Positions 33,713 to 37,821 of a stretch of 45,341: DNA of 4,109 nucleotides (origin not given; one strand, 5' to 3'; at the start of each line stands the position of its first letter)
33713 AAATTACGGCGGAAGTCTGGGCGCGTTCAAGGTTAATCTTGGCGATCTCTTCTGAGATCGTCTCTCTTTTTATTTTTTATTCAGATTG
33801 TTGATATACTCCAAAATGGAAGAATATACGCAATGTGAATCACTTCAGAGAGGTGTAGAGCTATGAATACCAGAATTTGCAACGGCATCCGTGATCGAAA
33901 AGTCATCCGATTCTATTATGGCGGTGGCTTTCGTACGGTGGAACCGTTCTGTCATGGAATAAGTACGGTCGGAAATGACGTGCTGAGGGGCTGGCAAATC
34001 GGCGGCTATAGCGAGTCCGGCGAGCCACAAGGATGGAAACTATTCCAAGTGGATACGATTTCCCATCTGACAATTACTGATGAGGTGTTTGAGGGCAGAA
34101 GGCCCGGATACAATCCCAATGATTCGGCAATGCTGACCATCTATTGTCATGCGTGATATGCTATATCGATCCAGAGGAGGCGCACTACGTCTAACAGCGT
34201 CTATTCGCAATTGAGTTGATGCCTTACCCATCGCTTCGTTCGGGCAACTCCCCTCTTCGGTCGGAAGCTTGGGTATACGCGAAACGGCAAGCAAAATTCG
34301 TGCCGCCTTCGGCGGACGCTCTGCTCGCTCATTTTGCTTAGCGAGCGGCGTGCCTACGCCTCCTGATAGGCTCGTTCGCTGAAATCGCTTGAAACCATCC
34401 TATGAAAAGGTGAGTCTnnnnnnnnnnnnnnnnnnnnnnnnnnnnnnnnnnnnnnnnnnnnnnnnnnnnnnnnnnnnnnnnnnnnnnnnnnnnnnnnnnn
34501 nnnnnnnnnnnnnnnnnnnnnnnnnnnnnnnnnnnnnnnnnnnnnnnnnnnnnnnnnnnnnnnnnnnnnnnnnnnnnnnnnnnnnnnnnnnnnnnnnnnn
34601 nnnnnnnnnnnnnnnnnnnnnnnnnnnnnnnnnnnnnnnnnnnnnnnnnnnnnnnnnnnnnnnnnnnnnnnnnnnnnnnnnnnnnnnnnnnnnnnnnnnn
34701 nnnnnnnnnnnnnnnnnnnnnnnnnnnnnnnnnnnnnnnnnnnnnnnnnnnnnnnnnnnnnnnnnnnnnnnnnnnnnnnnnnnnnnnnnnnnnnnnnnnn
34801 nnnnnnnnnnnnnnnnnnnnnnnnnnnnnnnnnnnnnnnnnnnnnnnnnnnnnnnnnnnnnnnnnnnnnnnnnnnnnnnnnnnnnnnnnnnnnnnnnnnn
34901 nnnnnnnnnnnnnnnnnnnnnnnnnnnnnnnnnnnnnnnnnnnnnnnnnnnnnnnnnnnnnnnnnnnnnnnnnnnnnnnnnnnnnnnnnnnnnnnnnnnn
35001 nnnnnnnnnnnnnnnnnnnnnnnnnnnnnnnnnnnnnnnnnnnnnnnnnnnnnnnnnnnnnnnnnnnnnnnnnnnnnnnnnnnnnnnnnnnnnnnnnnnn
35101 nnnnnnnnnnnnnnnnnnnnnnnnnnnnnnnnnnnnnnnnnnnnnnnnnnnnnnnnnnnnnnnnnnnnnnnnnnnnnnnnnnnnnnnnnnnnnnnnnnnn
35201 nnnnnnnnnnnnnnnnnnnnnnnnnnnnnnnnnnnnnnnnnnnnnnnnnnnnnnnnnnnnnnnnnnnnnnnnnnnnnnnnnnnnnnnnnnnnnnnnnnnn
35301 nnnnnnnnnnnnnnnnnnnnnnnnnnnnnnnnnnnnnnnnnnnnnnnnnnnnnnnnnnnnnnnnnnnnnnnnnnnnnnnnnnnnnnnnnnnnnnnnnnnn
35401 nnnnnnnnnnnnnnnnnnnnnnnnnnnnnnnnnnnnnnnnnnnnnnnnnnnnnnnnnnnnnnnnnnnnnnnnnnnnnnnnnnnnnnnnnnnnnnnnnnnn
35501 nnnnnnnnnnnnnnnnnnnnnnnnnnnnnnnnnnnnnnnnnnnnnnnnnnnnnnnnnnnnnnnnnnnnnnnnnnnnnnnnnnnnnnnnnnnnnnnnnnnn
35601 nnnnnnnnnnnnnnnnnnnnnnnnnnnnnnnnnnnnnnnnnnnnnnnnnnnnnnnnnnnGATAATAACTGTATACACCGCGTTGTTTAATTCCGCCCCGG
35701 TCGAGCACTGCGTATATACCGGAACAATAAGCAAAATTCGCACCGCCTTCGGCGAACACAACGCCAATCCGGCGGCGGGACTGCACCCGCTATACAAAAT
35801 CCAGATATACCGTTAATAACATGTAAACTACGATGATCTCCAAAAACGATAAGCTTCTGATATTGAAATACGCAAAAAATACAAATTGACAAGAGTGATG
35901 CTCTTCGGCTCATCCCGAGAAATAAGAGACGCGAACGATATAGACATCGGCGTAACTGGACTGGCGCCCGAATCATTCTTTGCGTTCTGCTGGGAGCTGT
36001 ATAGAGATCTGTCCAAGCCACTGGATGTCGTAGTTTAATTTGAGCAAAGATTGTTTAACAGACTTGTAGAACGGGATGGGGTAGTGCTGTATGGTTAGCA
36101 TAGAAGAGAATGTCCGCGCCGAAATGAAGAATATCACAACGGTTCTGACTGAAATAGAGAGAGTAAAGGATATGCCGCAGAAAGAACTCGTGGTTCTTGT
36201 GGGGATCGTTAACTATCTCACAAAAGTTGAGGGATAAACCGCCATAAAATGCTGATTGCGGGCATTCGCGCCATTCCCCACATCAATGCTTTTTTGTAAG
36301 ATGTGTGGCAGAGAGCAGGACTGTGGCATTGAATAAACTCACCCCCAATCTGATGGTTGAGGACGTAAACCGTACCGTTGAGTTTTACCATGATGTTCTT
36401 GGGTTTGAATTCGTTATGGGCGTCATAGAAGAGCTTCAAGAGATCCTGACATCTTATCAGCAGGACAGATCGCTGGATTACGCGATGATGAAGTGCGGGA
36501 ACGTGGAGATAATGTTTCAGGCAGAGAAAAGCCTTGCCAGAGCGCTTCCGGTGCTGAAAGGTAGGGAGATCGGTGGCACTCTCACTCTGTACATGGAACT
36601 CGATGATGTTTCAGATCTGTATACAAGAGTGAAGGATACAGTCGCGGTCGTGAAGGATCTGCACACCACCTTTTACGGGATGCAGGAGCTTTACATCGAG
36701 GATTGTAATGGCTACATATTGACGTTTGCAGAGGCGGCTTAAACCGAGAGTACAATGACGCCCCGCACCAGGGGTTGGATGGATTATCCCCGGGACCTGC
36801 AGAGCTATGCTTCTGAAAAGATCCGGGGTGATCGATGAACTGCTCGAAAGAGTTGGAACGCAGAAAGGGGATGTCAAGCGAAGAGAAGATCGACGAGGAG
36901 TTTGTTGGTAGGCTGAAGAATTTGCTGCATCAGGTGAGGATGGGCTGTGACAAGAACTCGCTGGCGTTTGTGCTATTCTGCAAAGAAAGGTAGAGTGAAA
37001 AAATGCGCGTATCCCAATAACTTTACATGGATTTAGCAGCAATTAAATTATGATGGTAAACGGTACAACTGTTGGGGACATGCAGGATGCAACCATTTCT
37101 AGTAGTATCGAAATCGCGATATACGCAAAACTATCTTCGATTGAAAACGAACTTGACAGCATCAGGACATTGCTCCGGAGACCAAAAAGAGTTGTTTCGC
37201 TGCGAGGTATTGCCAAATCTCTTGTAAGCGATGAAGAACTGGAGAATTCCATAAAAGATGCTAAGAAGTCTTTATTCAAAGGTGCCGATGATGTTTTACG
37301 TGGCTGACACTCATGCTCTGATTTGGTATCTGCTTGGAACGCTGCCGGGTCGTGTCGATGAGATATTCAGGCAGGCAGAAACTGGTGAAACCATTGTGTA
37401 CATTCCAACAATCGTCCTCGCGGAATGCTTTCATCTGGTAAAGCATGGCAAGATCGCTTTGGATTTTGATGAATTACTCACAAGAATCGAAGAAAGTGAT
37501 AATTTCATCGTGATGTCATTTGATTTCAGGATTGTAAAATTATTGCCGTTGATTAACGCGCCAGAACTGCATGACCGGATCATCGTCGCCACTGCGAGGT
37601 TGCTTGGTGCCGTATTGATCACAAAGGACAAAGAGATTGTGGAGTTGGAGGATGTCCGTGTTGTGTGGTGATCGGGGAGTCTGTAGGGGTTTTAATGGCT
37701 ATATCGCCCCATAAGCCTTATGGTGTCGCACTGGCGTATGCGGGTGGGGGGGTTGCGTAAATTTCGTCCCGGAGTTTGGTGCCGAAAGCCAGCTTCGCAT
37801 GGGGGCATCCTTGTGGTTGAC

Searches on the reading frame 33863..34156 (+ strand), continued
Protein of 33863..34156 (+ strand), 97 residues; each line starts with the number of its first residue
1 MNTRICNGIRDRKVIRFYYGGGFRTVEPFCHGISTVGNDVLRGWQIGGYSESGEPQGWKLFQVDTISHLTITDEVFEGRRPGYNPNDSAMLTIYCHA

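Call 76: find_encoding_contigs(protein=P0123, flank=3000, max_places=4)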
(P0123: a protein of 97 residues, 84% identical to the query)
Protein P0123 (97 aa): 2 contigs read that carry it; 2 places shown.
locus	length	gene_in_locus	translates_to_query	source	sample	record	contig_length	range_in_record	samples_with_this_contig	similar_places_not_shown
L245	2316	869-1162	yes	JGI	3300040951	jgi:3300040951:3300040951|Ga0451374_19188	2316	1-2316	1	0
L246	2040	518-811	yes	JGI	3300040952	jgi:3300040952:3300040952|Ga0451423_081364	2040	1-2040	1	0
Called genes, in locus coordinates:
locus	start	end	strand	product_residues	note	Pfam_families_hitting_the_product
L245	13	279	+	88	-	PF18477:PIN_9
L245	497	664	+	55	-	PF02741:FTR_C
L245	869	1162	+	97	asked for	-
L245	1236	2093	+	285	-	-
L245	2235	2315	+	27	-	?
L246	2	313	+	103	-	?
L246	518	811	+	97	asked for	-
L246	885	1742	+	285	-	-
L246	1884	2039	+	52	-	?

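Call 77: find_encoding_contigs(protein=P0124, flank=3000, max_places=4)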
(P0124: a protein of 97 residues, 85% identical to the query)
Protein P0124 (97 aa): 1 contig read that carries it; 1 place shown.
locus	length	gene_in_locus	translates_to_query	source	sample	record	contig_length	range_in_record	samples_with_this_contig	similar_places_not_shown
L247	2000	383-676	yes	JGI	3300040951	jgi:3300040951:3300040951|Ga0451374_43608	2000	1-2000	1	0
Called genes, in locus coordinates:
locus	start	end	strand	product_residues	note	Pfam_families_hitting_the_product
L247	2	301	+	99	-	?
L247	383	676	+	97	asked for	-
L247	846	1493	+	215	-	-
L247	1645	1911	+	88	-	PF01874:CitG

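Call 87: search_protein_families(library=padloc, proteins=[L160:5935-7947:+, L160:8443-8661:+, L160:8679-10820:+, L160:10832-11371:+, L160:11455-12726:+, L160:12750-13241:+, L160:13514-14404:+, L154:657-1118:+, L154:1608-3278:+, L245:1236-2090:+], max_evalue=0.001)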
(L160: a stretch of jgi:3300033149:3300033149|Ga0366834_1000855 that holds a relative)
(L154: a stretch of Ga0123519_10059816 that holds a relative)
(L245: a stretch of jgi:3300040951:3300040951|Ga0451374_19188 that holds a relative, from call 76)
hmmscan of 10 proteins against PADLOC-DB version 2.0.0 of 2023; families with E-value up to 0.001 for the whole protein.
L160:5935-7947:+ (671 aa): 108 families (the best 25 are shown)
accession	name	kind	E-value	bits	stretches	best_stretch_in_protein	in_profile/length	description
PDLC02358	Old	-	8e-53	178.1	2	198-555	142-457/578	Old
PDLC02979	AriA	-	7.9e-42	142.4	1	1-411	1-373/373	-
PDLC00085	GajA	-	3.3e-26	90.2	2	473-548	368-443/580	AAA ATPase domain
PDLC04168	GajA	-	6.8e-24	82.5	2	362-561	279-444/570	-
PDLC00067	GajA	-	6.8e-23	79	2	361-551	306-465/604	AAA ATPase domain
PDLC00070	GajA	-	5.4e-22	76.1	3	196-410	151-336/596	AAA ATPase domain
PDLC00086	GajA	-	1.5e-21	74.8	2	332-552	277-464/600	AAA ATPase domain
PDLC00062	GajA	-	8.4e-20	68.7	2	357-446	300-381/639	AAA ATPase domain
PDLC02915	ATPase-Toprim_I-B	-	1.4e-19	68.4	1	1-74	1-75/623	-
PDLC00065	GajA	-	3.3e-19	67.1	2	362-576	336-519/670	AAA ATPase domain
PDLC00095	GajA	-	8.6e-19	65.5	2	348-573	383-581/752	AAA ATPase domain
PDLC00093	GajA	-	1.3e-18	65.1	2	345-625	367-623/736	AAA ATPase domain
PDLC00096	GajA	-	1.8e-18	64.6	2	1-90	1-100/630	AAA ATPase domain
PDLC02980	AriA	-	2.5e-18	65.1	2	361-412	260-304/304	-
PDLC00066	GajA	-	2.7e-17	60.5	2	362-553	281-440/567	AAA ATPase domain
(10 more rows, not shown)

L160:8443-8661:+ (73 aa): 0 families

L160:8679-10820:+ (714 aa): 15 families
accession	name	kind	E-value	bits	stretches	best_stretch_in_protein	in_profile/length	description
PDLC03859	LmuB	-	1.1e-40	138.4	1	5-695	3-599/611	-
PDLC03865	LmuB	-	7.7e-31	105.1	3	266-554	393-666/1007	-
PDLC03863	LmuB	-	8.2e-18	62.4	2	450-687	323-587/610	-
PDLC02747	PbeC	-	1.9e-13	48.2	1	273-680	230-630/632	PbeC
PDLC03868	LmuB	-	1.1e-10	38.6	1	287-560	402-686/1035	-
PDLC02731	PbeC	-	7.1e-09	33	1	394-678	352-619/645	PbeC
PDLC04140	mad8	-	1.2e-08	32.9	1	26-185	25-136/314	mads_8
PDLC04135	mad3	-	1.5e-07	29.3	0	7-684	2-327/374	mads_3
PDLC00249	LmuB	-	3e-05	20.9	0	272-455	190-365/565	AAA ATPase domain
PDLC03860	LmuB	-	3.5e-05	20.5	1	272-455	189-364/565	-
PDLC00583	JetC3|JetC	-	3.7e-05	19.7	1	261-565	816-1118/1471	DUF3584 domain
PDLC04886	PDC-S06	-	3.9e-05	20.7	1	364-578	246-453/727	-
PDLC02709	PbeC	-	6e-05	19.8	0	286-685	245-621/661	PbeC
PDLC03924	MkoC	-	9.8e-05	18.6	1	290-448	410-573/1136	-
PDLC00518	JetC1|JetC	-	0.00082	15.3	0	290-423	685-812/1112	DUF3584 domain; MukB-like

L160:10832-11371:+ (180 aa): 0 families

L160:11455-12726:+ (424 aa): 2 families
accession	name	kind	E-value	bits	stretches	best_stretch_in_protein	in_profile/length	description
PDLC04140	mad8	-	2e-07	28.8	1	30-82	23-75/314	mads_8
PDLC05079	PDC-S73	-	7e-05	19.8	1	34-81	191-236/752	-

L160:12750-13241:+ (164 aa): 2 families
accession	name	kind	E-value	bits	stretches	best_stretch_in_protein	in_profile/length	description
PDLC00315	PtuB1|PtuB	-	8.6e-05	20.4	1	50-111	15-80/227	Unknown function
PDLC00340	PtuB1|PtuB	-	0.00063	17.4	1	54-110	56-113/268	Unknown function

L160:13514-14404:+ (297 aa): 0 families

L154:657-1118:+ (154 aa): 0 families

L154:1608-3278:+ (557 aa): 2 families
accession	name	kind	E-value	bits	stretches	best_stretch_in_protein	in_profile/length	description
PDLC03859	LmuB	-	1e-17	62.6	1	36-538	156-600/611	-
PDLC03865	LmuB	-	1.4e-09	34.7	2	281-537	729-989/1007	-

L245:1236-2090:+ (285 aa): 0 families

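Call 93: search_protein_representatives(alignment_id=A2)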
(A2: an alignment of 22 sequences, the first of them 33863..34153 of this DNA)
Query: 22 sequences, 97 profile positions. Proteins with E-value up to 0.001 (for the whole library): 3878; up to 1e-10: 1674; up to 1e-30: 16. The best 150 are listed.
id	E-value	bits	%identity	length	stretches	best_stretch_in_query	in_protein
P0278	6.3e-45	167.6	-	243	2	2-97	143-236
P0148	1.6e-41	156.7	-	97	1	1-97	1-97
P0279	8.0e-40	151.3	-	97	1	1-97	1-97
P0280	5.7e-37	142.1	-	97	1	1-96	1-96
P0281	8.5e-37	141.6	-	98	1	2-97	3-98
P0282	1.1e-36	141.2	-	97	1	1-97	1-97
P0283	7.5e-36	138.5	-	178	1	3-97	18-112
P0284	1.0e-35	138.1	-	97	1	3-97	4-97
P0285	1.1e-34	134.7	-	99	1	1-97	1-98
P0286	3.5e-34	133.2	-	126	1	2-96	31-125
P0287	3.9e-33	129.8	-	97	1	1-96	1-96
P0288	5.3e-33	129.4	-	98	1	2-97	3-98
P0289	1.1e-31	125.2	-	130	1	1-97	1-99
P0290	4.0e-31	123.4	-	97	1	1-96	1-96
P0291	6.2e-31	122.8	-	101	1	1-97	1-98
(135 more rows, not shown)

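Call 103: search_solved_structures(query=A2, max_evalue=10, show_alignments=2)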
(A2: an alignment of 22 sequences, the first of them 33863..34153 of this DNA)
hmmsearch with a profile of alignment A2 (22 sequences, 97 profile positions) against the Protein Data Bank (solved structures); distinct sequences matched with E-value up to 10: 1.
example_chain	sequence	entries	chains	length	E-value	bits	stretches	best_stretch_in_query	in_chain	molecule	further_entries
1fn8_A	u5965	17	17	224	0.1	16.2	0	24-55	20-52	TRYPSIN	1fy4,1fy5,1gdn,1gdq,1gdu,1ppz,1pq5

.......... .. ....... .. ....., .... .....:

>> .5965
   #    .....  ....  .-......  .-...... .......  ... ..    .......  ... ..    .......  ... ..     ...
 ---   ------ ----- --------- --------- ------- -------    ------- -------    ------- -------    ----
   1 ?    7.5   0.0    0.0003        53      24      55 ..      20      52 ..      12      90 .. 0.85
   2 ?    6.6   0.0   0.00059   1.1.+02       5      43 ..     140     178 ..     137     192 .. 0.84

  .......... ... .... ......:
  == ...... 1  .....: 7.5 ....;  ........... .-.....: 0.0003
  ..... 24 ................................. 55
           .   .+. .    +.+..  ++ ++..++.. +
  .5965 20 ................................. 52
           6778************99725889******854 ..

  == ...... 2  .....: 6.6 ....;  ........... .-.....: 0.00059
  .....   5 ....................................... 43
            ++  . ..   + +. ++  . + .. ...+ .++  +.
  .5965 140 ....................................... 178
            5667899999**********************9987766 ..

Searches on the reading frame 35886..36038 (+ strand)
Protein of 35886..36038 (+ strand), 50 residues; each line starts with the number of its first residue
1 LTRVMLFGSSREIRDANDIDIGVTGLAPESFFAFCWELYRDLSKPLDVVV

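Call 3: search_protein_families(library=pfam, proteins=[window:35886-36038:+], max_evalue=1)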
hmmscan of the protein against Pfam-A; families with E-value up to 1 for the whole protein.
window:35886-36038:+ (50 aa): 1 family
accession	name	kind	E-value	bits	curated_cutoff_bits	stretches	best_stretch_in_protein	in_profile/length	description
PF18765.7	Polbeta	-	0.011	16.3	26.9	1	4-44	16-57/93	Polymerase beta, Nucleotidyltransferase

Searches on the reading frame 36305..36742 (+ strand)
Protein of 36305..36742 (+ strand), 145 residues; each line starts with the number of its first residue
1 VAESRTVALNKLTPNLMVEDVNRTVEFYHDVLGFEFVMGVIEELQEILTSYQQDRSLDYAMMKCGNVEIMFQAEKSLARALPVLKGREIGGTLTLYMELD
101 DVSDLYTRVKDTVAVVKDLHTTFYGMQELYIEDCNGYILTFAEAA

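Call 3: search_protein_families(library=pfam, proteins=[window:36305-36742:+], max_evalue=1)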
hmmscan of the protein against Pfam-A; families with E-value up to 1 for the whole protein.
window:36305-36742:+ (145 aa): 5 families
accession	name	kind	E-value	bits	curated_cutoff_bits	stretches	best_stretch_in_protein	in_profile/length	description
PF00903.31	Glyoxalase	-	4e-09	37.3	20.6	1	16-139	7-119/121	Glyoxalase/Bleomycin resistance protein/Dioxygenase superfamily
PF22677.2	Ble-like_N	-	1.3e-06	28.5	24.5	1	14-36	5-27/41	Bleomycin resistance protein-like N-terminal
PF12681.13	Glyoxalase_2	-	0.0033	17.8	30.1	1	16-141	6-113/118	Glyoxalase-like domain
PF22523.1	DUF6999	-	0.029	13.8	27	1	5-74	113-181/275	Family of unknown function (DUF6999)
PF13669.12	Glyoxalase_4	-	0.15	12.8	27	1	16-72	5-53/109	Glyoxalase/Bleomycin resistance protein/Dioxygenase superfamily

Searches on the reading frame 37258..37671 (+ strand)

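Call 3: search_protein_families(library=pfam, proteins=[window:37258-37671:+], max_evalue=1)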
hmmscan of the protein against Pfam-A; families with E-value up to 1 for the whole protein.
window:37258-37671:+ (137 aa): 3 families
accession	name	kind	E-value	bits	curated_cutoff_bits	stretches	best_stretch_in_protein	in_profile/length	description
PF01850.27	PIN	-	4.4e-11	43.9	23.6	1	14-130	1-117/120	PIN domain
PF18480.7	DUF5615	-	0.056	13.8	23.8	1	99-130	30-61/110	Domain of unknown function (DUF5615)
PF19514.5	MobC_2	-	0.26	11.4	27.5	1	32-80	35-83/140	MobC-like protein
